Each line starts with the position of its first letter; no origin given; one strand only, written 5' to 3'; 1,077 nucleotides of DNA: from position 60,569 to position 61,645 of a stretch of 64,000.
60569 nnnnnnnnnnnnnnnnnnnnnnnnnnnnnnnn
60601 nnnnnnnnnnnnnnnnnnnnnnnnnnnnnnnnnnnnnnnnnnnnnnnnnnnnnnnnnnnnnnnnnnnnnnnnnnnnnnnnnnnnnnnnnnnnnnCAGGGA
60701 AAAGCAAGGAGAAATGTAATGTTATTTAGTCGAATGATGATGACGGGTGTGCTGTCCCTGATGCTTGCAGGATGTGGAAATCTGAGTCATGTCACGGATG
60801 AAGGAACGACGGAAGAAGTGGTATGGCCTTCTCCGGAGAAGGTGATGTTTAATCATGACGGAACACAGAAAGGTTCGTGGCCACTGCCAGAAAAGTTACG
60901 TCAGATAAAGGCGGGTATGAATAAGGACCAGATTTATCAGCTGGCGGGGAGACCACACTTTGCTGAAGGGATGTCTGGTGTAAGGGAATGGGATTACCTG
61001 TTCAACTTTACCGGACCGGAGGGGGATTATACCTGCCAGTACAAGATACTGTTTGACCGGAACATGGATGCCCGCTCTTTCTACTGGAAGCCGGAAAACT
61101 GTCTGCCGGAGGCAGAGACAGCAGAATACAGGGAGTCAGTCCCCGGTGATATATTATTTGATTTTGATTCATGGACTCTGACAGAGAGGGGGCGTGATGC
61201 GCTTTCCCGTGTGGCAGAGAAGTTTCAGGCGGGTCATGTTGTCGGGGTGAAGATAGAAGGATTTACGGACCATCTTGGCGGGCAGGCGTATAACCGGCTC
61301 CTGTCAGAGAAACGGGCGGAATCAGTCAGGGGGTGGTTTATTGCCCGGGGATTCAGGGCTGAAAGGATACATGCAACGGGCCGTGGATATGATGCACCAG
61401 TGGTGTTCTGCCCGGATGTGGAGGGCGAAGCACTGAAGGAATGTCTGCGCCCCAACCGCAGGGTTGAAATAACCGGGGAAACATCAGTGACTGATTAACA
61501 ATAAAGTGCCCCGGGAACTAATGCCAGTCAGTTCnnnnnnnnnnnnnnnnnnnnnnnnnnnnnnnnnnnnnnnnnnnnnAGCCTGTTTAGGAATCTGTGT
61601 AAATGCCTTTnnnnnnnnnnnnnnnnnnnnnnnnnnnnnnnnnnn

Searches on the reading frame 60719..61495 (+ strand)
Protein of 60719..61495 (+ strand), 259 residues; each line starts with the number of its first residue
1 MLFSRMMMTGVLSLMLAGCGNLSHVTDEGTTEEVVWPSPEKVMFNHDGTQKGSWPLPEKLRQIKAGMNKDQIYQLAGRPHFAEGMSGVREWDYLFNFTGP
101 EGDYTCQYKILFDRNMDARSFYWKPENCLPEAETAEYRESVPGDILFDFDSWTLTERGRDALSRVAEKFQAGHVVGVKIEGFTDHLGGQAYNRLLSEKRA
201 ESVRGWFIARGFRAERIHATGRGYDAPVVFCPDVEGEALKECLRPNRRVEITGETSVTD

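Call 23: search_protein_families(proteins=[window:60719-61495:+], library=ncbifam, max_evalue=0.00001)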
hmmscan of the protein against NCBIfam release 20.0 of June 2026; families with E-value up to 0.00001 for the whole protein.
window:60719-61495:+ (259 aa): 23 families
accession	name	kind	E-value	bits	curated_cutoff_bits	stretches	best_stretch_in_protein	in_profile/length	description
NF047726.1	AutTranAdhPGAsTpgA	equivalog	1.5e-34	119.4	350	1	4-252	5-267/268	trimeric autotransporter adhesin/peptidogylcan-associated protein TpgA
NF053611.1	YiaD_Gzip_OmpA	equivalog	3.2e-22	79.3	175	1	140-252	99-205/206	YiaD family glycine zipper/OmpA-like lipoprotein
NF008071.1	PRK10808.1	equivalog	8.4e-22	78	277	1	130-252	218-345/358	porin OmpA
NF053612.1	anchor_PA1041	equivalog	1.5e-21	77.4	250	1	143-251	131-233/236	PA1041 family peptidoglycan-binding anchor lipoprotein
NF053585.1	OMP_LP_YfiB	equivalog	2.7e-19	69.6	128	1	137-251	50-158/163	outer membrane lipoprotein YfiB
NF045787.1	OmpABordt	equivalog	2.5e-18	66.4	200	1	133-251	75-187/194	outer membrane protein OmpA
NF053613.1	OMP_toxin_LptF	equivalog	9.7e-17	61.5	400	1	143-252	141-244/256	lipotoxin F family OmpA-related lipoprotein LptF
NF007804.1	PRK10510.1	equivalog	2.8e-14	53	307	1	141-252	110-215/219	OmpA family lipoprotein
TIGR02802.1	Pal_lipo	equivalog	4.8e-14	52.3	125.35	1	145-251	2-102/104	peptidoglycan-associated lipoprotein Pal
NF052230.1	T9SS_PorE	exception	1e-12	47.1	600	1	144-228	516-600/648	PorE family type IX secretion system protein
NF005444.0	PRK07033.1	equivalog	8.9e-10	38.1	520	1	142-252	313-420/438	DotU family type VI secretion system protein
NF053607.1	CHU_0125_OmpA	equivalog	9.8e-10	37.6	620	1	144-235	532-623/639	CHU_0125 family OmpA-like outer membrane integrity protein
NF038224.1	OmpA_like_CmpA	equivalog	3.7e-09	36.5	300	1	141-252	108-213/233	C-OmpA-like family protein CmpA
TIGR03350.1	type_VI_ompA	equivalog_domain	5.5e-09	36.1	139.8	1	142-252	29-136/137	type VI secretion system protein TssL, long form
TIGR03789.1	pdsO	hypoth_equivalog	2.1e-08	34.1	152.2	1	162-235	158-231/243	sortase-associated OmpA-like protein PdsO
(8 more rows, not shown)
